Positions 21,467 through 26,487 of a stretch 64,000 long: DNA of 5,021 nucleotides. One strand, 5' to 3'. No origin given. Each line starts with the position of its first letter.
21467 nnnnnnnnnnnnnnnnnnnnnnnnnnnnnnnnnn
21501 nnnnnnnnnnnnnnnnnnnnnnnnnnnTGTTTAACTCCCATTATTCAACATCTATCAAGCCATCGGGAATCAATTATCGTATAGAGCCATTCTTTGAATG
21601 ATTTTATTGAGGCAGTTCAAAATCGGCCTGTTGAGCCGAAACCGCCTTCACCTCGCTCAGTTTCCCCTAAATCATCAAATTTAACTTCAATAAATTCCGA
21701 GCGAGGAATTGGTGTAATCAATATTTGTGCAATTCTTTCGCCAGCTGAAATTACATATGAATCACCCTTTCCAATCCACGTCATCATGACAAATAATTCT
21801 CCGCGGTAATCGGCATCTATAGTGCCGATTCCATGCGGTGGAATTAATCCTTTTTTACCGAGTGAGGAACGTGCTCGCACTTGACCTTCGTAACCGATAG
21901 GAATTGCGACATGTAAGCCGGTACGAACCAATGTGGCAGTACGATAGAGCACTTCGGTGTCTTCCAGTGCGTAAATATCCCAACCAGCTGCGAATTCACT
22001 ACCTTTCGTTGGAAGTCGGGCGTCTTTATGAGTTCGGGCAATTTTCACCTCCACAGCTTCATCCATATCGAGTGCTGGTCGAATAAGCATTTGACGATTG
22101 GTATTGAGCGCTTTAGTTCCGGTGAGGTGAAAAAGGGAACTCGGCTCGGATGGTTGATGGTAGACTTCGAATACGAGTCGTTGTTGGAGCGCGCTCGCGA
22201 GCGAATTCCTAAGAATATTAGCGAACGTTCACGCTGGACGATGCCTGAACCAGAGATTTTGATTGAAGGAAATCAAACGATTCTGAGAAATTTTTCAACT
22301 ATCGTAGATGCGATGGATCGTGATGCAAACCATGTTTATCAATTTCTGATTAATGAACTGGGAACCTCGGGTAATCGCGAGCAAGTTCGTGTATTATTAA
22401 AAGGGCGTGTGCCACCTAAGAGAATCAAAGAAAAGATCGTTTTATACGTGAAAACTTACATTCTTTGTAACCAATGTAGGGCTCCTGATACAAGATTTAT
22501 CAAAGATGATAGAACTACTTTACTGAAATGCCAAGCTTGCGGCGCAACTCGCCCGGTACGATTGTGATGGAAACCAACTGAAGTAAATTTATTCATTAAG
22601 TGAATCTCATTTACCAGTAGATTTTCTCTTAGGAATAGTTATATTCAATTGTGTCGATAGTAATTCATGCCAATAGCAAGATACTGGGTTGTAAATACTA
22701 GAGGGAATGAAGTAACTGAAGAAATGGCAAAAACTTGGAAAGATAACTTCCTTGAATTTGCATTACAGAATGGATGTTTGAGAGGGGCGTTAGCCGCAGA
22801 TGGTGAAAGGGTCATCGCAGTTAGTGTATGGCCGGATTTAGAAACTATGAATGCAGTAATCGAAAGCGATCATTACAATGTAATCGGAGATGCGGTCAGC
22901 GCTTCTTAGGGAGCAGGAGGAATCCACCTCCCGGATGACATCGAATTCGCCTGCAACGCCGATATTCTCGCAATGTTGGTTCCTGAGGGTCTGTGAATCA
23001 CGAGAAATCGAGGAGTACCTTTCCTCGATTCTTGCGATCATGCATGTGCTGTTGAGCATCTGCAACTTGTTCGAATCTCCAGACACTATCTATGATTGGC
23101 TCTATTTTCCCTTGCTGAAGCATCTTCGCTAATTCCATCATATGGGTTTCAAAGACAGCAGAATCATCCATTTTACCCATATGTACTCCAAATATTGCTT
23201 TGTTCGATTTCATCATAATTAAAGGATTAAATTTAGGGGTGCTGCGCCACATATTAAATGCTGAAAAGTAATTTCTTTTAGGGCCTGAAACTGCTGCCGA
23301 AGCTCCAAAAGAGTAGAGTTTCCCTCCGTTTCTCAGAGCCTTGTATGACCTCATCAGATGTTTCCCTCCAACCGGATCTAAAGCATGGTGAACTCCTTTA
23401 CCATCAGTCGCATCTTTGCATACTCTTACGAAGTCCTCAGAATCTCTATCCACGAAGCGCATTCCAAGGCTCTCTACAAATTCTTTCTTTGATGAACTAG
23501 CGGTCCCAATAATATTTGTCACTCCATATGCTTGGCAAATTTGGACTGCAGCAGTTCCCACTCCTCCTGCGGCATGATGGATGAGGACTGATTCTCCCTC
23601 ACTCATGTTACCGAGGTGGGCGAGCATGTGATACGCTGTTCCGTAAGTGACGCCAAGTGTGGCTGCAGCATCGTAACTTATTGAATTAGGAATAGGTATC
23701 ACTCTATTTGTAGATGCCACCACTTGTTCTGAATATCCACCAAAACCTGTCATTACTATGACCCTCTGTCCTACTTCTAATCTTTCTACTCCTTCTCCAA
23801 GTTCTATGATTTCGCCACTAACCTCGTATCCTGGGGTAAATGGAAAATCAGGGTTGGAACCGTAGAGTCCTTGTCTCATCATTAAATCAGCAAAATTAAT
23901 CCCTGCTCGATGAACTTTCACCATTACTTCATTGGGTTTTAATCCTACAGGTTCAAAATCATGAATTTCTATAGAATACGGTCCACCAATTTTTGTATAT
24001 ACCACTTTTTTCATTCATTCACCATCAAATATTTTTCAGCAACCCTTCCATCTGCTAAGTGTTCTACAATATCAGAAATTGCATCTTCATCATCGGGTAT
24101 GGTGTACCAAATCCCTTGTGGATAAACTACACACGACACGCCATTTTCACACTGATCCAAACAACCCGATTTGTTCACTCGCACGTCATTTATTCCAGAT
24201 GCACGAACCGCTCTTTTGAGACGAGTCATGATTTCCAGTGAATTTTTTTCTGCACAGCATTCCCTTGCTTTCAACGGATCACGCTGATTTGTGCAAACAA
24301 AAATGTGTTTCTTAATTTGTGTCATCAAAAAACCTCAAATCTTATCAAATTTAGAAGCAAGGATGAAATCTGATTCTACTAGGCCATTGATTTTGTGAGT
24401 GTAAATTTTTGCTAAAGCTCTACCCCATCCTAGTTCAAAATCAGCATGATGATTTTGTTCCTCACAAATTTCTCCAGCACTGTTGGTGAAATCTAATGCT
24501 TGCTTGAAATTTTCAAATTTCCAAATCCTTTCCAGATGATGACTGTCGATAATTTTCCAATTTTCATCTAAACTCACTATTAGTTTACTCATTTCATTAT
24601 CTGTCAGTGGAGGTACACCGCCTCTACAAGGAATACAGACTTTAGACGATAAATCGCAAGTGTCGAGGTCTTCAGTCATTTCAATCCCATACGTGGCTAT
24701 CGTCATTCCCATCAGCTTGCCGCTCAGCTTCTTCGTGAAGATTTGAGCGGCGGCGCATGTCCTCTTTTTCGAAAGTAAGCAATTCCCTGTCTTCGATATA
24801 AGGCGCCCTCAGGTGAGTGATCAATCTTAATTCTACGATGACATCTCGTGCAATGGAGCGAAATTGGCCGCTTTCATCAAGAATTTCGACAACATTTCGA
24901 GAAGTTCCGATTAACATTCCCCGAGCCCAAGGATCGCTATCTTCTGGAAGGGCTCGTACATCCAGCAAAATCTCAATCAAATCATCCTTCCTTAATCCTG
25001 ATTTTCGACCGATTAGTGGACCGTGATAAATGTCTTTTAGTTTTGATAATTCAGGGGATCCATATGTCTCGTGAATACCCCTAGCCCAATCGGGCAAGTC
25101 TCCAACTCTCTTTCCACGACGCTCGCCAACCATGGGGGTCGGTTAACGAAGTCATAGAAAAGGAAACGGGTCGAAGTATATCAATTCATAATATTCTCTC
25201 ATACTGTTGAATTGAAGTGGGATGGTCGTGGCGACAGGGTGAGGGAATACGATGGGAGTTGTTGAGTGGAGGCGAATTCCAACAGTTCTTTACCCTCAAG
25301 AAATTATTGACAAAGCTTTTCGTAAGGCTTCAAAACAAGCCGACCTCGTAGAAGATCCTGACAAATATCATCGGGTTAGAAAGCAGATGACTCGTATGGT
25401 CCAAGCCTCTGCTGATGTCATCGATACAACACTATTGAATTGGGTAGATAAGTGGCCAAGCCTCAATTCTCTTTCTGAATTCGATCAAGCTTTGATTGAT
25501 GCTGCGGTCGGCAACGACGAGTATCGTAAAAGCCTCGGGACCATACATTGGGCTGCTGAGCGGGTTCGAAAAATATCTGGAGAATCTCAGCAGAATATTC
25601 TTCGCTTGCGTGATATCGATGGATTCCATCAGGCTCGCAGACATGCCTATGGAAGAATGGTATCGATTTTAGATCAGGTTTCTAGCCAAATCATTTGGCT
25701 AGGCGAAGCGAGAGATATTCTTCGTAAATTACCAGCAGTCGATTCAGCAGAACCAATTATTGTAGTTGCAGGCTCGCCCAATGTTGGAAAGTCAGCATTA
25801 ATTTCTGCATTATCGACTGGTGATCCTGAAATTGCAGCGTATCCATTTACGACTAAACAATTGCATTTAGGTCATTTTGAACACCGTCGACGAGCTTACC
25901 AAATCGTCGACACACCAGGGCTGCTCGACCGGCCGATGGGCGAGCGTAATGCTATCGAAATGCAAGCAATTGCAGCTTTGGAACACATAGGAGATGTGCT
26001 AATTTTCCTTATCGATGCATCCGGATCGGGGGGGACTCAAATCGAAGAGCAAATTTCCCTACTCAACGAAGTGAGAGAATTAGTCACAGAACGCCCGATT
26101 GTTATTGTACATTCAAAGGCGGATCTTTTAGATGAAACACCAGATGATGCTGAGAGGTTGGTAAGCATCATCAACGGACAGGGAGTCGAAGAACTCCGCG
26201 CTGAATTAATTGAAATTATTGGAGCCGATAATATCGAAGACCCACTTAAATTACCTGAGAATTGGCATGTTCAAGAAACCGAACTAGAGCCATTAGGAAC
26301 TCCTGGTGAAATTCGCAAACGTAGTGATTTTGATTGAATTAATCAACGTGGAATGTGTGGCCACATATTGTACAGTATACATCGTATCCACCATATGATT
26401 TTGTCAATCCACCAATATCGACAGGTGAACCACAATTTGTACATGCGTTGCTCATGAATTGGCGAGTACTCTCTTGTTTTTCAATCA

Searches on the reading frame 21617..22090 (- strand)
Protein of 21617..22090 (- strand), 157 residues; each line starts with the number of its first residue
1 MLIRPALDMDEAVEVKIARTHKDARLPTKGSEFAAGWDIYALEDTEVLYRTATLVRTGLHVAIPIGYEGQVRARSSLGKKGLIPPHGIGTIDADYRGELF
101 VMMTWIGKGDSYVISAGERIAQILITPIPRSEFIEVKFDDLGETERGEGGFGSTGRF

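Call 20: search_protein_families(library=pfam, proteins=[window:21617-22090:-], max_evalue=0.0001)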
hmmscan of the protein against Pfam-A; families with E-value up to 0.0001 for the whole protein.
window:21617-22090:- (157 aa): 2 families
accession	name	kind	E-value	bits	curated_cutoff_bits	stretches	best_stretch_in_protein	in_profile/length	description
PF00692.24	dUTPase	-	6.5e-25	87.8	22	1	23-155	2-129/129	dUTPase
PF22769.1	DCD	-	2.8e-07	31.2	27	1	44-125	69-150/153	dCTP deaminase-like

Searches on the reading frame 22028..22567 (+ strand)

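Call 20: search_protein_families(library=pfam, proteins=[window:22028-22567:+], max_evalue=0.0001)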
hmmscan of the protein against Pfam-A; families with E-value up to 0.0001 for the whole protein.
window:22028-22567:+ (179 aa): 1 family
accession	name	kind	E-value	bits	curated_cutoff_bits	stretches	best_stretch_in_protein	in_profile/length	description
PF01873.23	eIF-5_eIF-2B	-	7.2e-35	119.9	27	1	65-173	6-116/117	Domain found in IF2B/IF5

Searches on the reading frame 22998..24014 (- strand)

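Call 20: search_protein_families(library=pfam, proteins=[window:22998-24014:-], max_evalue=0.0001)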
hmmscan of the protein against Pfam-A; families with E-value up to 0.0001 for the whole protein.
window:22998-24014:- (338 aa): 3 families
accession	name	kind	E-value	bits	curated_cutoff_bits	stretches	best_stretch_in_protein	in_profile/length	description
PF00107.32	ADH_zinc_N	-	3.4e-20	72.7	31.8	1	151-295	1-126/129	Zinc-binding dehydrogenase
PF08240.17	ADH_N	-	9.3e-20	71.3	23.5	1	26-109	1-103/104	Alcohol dehydrogenase GroES-like domain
PF13602.12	ADH_zinc_N_2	-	8.6e-19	69.2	27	1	187-335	6-134/134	Zinc-binding dehydrogenase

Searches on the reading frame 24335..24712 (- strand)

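Call 20: search_protein_families(library=pfam, proteins=[window:24335-24712:-], max_evalue=0.0001)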
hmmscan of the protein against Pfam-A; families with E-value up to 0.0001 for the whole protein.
window:24335-24712:- (125 aa): 1 family
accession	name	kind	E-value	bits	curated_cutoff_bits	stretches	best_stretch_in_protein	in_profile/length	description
PF01329.24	Pterin_4a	-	4.8e-24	84.7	26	1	34-125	1-91/91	Pterin 4 alpha carbinolamine dehydratase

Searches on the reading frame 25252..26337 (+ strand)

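Call 21: search_protein_families(library=pfam, proteins=[window:25252-26337:+], max_evalue=0.0001)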
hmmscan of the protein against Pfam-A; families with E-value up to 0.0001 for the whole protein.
window:25252-26337:+ (361 aa): 4 families
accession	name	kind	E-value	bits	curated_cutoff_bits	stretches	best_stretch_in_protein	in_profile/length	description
PF17835.6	NOG1_N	-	2.5e-29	102.9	22.9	1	7-164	2-160/160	NOG1 N-terminal helical domain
PF06858.20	NOG1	-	1.4e-20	73.2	27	1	235-291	2-58/58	Nucleolar GTP-binding protein 1 (NOG1)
PF01926.29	MMR_HSR1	-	2.3e-20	73.2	21.9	1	170-289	2-113/113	50S ribosome-binding GTPase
PF02421.24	FeoB_N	-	1.2e-11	44.9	27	1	170-294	3-119/156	Ferrous iron transport protein B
